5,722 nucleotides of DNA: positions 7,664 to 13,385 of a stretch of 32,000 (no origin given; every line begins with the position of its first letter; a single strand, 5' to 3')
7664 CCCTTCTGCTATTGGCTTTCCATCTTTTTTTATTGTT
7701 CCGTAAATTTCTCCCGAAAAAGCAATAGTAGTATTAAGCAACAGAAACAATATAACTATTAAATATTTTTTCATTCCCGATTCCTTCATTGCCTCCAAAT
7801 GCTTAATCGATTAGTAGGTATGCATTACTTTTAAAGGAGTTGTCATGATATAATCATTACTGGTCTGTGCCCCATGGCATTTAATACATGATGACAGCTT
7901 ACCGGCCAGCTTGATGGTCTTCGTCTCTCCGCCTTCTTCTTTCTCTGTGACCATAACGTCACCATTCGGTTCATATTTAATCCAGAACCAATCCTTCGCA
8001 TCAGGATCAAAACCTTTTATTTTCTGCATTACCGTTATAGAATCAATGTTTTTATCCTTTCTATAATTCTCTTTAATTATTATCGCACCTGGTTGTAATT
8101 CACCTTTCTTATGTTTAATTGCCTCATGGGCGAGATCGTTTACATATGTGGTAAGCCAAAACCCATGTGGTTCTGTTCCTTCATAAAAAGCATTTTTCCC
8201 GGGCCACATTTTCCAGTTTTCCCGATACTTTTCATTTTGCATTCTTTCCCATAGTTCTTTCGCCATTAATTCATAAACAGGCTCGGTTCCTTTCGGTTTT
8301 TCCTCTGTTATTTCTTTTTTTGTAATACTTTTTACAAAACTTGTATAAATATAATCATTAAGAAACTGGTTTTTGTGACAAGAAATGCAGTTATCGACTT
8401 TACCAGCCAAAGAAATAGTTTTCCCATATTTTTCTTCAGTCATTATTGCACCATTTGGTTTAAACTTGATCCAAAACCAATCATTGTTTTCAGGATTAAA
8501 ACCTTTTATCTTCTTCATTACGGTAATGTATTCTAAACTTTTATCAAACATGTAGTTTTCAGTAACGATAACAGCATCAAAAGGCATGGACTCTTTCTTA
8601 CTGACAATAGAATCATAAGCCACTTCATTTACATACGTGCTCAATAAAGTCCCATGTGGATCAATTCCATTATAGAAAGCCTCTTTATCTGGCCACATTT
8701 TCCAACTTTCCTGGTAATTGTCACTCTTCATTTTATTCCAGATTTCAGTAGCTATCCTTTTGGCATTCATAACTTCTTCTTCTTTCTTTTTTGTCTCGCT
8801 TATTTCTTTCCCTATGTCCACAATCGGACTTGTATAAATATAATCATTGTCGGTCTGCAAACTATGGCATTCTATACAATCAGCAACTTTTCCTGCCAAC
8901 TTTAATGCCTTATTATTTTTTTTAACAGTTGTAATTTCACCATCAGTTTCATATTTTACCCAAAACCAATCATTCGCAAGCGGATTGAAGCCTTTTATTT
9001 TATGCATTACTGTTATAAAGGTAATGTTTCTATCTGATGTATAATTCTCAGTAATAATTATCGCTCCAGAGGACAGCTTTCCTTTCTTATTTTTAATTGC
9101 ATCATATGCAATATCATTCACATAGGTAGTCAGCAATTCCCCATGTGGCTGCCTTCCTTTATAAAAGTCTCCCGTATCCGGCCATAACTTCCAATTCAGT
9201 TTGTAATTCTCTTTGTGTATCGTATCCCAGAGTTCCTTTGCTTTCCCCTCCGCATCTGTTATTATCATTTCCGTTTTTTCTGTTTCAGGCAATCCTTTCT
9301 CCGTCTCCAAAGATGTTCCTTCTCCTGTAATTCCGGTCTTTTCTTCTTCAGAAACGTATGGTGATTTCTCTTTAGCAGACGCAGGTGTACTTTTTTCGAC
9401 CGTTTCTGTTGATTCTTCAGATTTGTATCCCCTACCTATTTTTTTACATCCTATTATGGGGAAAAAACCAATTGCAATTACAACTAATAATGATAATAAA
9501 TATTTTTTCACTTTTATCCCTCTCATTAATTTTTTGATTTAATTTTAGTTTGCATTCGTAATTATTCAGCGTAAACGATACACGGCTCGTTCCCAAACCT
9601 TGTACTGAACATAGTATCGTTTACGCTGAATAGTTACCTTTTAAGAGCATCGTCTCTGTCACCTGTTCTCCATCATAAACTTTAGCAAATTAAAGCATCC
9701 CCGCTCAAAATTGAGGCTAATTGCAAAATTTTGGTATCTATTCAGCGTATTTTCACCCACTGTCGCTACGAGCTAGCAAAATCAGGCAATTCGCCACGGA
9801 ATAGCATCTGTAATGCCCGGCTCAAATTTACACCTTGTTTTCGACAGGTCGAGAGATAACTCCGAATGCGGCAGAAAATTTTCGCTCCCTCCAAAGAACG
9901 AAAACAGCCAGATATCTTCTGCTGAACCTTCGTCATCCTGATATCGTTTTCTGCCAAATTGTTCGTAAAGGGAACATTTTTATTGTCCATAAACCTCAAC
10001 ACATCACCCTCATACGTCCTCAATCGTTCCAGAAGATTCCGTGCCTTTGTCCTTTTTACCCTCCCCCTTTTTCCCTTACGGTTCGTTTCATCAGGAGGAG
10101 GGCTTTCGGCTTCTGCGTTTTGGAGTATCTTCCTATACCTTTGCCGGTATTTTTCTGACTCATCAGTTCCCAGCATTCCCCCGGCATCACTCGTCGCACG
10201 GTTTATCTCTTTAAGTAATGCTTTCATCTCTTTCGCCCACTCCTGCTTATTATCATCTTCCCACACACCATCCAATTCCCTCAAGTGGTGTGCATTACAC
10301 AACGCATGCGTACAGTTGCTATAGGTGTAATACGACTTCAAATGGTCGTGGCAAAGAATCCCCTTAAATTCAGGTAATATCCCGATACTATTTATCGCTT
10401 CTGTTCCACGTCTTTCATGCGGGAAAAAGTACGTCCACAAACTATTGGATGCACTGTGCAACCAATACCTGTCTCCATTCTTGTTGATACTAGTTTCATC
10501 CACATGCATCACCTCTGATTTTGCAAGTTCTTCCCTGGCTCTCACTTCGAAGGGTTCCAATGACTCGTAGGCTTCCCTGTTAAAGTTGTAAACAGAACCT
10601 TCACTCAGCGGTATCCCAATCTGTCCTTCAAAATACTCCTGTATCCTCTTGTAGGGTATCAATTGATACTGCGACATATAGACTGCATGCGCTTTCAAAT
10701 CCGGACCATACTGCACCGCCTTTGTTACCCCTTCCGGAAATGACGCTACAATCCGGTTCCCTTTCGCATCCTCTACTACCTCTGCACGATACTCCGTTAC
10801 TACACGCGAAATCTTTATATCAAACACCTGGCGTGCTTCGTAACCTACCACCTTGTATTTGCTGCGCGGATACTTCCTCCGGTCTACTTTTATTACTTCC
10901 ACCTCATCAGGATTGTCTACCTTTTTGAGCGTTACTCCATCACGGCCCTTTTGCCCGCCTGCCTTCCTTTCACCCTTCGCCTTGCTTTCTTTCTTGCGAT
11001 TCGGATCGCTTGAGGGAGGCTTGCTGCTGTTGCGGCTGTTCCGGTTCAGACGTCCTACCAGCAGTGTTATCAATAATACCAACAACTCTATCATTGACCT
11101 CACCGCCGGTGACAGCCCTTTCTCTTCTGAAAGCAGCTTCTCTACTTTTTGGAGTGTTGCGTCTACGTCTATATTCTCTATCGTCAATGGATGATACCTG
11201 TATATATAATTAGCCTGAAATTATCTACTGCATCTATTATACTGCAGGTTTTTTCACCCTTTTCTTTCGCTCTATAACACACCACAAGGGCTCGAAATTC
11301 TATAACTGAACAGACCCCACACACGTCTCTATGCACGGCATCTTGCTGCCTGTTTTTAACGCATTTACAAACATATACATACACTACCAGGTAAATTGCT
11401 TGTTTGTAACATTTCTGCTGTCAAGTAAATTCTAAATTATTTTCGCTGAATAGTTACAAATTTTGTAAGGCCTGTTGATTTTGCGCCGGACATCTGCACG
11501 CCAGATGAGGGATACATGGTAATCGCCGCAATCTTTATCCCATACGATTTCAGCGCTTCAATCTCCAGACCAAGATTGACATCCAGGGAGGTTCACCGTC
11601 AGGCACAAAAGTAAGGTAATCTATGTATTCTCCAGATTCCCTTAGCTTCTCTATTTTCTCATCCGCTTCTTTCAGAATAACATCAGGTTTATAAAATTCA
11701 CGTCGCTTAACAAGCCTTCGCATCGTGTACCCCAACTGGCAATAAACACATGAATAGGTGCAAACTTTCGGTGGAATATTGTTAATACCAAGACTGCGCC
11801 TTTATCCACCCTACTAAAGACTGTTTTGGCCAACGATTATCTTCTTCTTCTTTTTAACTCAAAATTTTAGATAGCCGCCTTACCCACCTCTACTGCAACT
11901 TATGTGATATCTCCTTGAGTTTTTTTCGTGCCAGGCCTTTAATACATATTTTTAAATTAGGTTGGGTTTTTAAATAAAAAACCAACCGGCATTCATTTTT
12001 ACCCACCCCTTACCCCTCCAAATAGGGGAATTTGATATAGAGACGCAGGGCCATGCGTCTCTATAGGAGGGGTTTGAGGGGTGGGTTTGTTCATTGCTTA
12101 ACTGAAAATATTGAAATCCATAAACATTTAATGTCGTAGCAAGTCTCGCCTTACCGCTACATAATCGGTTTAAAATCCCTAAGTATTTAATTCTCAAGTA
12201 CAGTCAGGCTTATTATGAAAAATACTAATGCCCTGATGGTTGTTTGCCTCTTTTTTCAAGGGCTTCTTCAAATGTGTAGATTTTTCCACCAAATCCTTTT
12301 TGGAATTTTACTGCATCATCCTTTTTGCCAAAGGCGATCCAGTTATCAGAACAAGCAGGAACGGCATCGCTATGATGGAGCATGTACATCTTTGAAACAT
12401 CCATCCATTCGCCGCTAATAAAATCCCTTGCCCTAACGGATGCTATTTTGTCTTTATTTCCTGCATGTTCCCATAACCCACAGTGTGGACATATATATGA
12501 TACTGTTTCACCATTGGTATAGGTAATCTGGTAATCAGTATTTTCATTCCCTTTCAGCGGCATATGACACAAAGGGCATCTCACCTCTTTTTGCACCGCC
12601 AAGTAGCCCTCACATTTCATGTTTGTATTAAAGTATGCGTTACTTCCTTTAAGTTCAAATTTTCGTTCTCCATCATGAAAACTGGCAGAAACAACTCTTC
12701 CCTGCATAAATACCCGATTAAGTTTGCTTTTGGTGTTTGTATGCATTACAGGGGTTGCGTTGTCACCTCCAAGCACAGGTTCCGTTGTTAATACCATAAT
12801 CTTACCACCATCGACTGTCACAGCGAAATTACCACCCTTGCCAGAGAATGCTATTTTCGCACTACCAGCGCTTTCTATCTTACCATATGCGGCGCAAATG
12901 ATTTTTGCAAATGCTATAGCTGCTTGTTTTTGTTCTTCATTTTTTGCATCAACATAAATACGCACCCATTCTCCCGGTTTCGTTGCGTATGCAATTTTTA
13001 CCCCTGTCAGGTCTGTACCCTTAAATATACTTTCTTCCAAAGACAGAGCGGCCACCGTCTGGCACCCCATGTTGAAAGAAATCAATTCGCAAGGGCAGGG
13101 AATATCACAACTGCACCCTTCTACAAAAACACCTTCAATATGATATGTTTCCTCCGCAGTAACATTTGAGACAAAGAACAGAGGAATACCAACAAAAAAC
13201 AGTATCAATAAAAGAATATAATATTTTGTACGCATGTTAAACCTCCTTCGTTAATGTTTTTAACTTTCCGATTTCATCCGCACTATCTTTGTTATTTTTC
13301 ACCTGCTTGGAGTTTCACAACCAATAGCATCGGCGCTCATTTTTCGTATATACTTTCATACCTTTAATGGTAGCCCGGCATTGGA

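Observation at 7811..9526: Lipid-anchored protein built from three tandem cytochrome-P460/c'-beta-like domains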

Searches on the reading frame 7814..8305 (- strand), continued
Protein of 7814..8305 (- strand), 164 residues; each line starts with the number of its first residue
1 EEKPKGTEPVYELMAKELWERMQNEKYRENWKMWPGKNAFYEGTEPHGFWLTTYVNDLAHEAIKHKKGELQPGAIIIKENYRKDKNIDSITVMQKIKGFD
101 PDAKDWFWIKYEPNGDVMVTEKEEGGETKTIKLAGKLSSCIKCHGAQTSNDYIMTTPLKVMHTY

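Call 75: search_protein_families(library=pfam, proteins=[P0020, P0019, P0053, P0059, P0145, P0075, P0050, P0017, P0024, P0039], max_evalue=0.001)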
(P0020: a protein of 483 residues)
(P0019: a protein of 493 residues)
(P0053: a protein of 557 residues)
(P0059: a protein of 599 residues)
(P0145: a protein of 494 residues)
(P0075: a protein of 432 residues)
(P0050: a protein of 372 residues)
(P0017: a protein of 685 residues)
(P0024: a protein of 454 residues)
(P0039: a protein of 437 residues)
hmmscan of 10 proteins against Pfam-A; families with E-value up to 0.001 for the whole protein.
P0020 (483 aa): 3 families
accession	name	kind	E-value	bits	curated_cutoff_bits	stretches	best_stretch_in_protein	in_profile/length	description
PF16694.10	Cytochrome_P460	-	4.6e-26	92.1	27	2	124-215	22-125/125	Cytochrome P460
PF00127.26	Copper-bind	-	4e-08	34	21.2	1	399-483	11-99/99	Copper binding proteins, plastocyanin/azurin family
PF13473.12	Cupredoxin_1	-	1.1e-05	25.8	27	1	381-482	11-104/104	Cupredoxin-like domain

P0019 (493 aa): 3 families
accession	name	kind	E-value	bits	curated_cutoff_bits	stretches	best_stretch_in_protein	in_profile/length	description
PF16694.10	Cytochrome_P460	-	1.1e-22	81.2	27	2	108-201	20-125/125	Cytochrome P460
PF00034.26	Cytochrom_C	-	1.7e-07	32.9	21.3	1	402-487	8-89/90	Cytochrome c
PF13442.11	Cytochrome_CBB3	-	4.3e-07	30.6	27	0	400-484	8-68/68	Cytochrome C oxidase, cbb3-type, subunit III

P0053 (557 aa): 4 families
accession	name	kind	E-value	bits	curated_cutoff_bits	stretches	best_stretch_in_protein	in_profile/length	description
PF00034.26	Cytochrom_C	-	7.1e-21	75.8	21.3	2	463-557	1-90/90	Cytochrome c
PF13442.11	Cytochrome_CBB3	-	1e-13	51.8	27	0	349-439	3-68/68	Cytochrome C oxidase, cbb3-type, subunit III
PF16694.10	Cytochrome_P460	-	1e-09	39.3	27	1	223-316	20-125/125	Cytochrome P460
PF02433.20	FixO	-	7.3e-06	26.1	29.6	0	341-368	42-69/219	Cytochrome C oxidase, mono-heme subunit/FixO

P0059 (599 aa): 4 families
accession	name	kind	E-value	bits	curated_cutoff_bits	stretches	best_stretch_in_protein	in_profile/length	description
PF23951.1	DUF7282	-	4.3e-18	66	27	1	344-442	2-107/112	Domain of unknown function (DUF7282)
PF16694.10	Cytochrome_P460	-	5.8e-15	56.2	27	1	201-295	19-125/125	Cytochrome P460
PF00034.26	Cytochrom_C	-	2.2e-14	54.9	21.3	2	503-597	1-89/90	Cytochrome c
PF13442.11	Cytochrome_CBB3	-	1.3e-12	48.3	27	1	47-137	3-68/68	Cytochrome C oxidase, cbb3-type, subunit III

P0145 (494 aa): 3 families
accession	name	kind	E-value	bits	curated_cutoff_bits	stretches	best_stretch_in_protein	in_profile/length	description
PF08269.17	dCache_2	-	2.3e-11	43.8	26.5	1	97-204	87-187/298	Cache domain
PF17200.10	sCache_2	-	1.9e-10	41.3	25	1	101-204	51-146/155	Single Cache domain 2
PF16694.10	Cytochrome_P460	-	8.6e-08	33.1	27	1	394-490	20-124/125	Cytochrome P460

P0075 (432 aa): 3 families
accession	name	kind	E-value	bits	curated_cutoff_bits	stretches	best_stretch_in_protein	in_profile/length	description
PF13442.11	Cytochrome_CBB3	-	5.8e-15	55.8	27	1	322-395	3-68/68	Cytochrome C oxidase, cbb3-type, subunit III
PF16694.10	Cytochrome_P460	-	5.8e-13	49.8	27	1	178-270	20-124/125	Cytochrome P460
PF00034.26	Cytochrom_C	-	1.3e-12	49.3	21.3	1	323-355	2-34/90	Cytochrome c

P0050 (372 aa): 3 families
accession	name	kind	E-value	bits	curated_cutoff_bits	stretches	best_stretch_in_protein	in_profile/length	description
PF13442.11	Cytochrome_CBB3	-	7.7e-18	65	27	1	265-338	3-68/68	Cytochrome C oxidase, cbb3-type, subunit III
PF16694.10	Cytochrome_P460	-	6.4e-13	49.6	27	1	138-225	26-125/125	Cytochrome P460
PF00034.26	Cytochrom_C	-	4.7e-11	44.3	21.3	1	265-341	1-89/90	Cytochrome c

P0017 (685 aa): 2 families
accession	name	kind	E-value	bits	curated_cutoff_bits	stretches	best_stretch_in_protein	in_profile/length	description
PF16694.10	Cytochrome_P460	-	8.9e-33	113.8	27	3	448-544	17-125/125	Cytochrome P460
PF01833.30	TIG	-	2.2e-06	28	20.9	1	34-125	6-80/84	IPT/TIG domain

P0024 (454 aa): 8 families
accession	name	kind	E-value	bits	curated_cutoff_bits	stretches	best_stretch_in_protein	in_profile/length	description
PF16694.10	Cytochrome_P460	-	8.1e-19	68.7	27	2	217-310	20-123/125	Cytochrome P460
PF09098.15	Dehyd-heme_bind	-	1.2e-17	64.5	25.2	2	322-383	2-70/167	Quinohemoprotein amine dehydrogenase A, alpha subunit, haem binding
PF13442.11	Cytochrome_CBB3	-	8.3e-07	29.7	27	0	391-448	2-68/68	Cytochrome C oxidase, cbb3-type, subunit III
PF00034.26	Cytochrom_C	-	9.7e-07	30.5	21.3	0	419-449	55-87/90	Cytochrome c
PF22113.1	Mtrc-MtrF_II-IV_dom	-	1.6e-05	24.9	30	0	295-425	7-104/176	Outer membrane cytochrome MtrC/MtrF-like, domains II/IV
PF14522.11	Cytochrome_C7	-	0.00018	21.7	24.8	0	297-335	44-66/67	Cytochrome c7 and related cytochrome c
PF10643.14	Cytochrome-c551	-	0.00024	21.2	27.1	0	397-449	156-213/216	Photosystem P840 reaction-centre cytochrome c-551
PF24373.1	DUF7529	-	0.00061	20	27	0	341-373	6-38/160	Family of unknown function (DUF7529)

P0039 (437 aa): 1 family
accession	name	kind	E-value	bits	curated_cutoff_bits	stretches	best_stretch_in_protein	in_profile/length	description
PF16694.10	Cytochrome_P460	-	9.8e-13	49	27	1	202-279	49-125/125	Cytochrome P460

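Call 76: search_protein_families(library=pfam, proteins=[window:7814-8305:-], max_evalue=0.01)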
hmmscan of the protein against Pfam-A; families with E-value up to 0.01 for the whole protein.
seq(164 aa): 1 family
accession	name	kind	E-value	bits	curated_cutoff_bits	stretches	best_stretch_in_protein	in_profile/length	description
PF16694.10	Cytochrome_P460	-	9e-08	33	27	1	52-154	24-124/125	Cytochrome P460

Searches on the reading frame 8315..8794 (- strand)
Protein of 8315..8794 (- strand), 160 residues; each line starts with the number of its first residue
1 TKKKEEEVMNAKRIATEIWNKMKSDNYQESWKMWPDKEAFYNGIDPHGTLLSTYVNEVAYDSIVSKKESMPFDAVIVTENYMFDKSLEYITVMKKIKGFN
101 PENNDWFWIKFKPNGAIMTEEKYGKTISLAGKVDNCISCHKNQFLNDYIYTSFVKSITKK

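Call 76: search_protein_families(library=pfam, proteins=[window:8315-8794:-], max_evalue=0.01)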
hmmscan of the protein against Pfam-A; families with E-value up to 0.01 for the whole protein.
seq(160 aa): 1 family
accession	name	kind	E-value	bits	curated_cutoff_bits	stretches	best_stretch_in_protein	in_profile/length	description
PF16694.10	Cytochrome_P460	-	1.9e-08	35.2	27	1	48-151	20-125/125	Cytochrome P460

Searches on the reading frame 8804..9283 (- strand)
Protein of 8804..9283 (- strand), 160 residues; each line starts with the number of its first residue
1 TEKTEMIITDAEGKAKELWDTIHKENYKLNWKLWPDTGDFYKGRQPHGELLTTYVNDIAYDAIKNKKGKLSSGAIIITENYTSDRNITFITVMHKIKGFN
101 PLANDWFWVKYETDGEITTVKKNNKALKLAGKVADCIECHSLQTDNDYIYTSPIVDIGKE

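Call 76: search_protein_families(library=pfam, proteins=[window:8804-9283:-], max_evalue=0.01)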
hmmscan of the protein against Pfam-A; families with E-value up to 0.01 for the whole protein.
seq(160 aa): 1 family
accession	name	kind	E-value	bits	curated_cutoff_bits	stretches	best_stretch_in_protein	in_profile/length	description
PF16694.10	Cytochrome_P460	-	8.1e-10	39.6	27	1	45-151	17-125/125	Cytochrome P460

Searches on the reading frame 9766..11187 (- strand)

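Call 3: search_protein_families(library=pfam, proteins=[window:9766-11187:-], max_evalue=1)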
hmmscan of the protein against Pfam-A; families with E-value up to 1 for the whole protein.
window:9766-11187:- (473 aa): 4 families
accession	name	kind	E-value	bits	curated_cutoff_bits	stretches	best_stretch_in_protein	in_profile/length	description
PF03050.20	DDE_Tnp_IS66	-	4.7e-51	174.3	23.1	1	158-436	2-283/284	Transposase IS66 family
PF20042.4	DUF6444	-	1.8e-09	38.6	27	1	30-85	24-82/85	Family of unknown function (DUF6444)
PF07362.18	CcdA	-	0.085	13.7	22.4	0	311-336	37-62/71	Post-segregation antitoxin CcdA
PF08742.16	C8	-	0.092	13.5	23.7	0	279-300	13-34/68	C8 domain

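Call 4: search_protein_families(library=ncbifam, proteins=[window:9766-11187:-], max_evalue=1)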
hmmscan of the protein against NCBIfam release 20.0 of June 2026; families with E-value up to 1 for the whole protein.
window:9766-11187:- (473 aa): 3 families
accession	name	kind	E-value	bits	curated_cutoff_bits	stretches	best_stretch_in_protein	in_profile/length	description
NF033517.1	transpos_IS66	equivalog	8.6e-93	311.5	180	1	79-464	1-385/387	IS66 family transposase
NF033587.1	transpos_IS6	equivalog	4.9e-06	26.4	125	1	158-246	4-89/202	IS6 family transposase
NF047521.1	LIC_11904_fam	equivalog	0.001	17.7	400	1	159-221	294-354/398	LIC_11904 family protein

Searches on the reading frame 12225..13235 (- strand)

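Call 9: search_protein_families(library=pfam, proteins=[window:12225-13235:-], max_evalue=0.001)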
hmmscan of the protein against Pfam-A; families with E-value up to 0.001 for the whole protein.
window:12225-13235:- (336 aa): 2 families
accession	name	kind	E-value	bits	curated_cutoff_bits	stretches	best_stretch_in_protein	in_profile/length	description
PF05573.18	NosL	-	1e-07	32.8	24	1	213-324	3-125/131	NosL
PF07040.16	DUF1326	-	5.5e-07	30.3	25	1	40-168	2-146/177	Protein of unknown function (DUF1326)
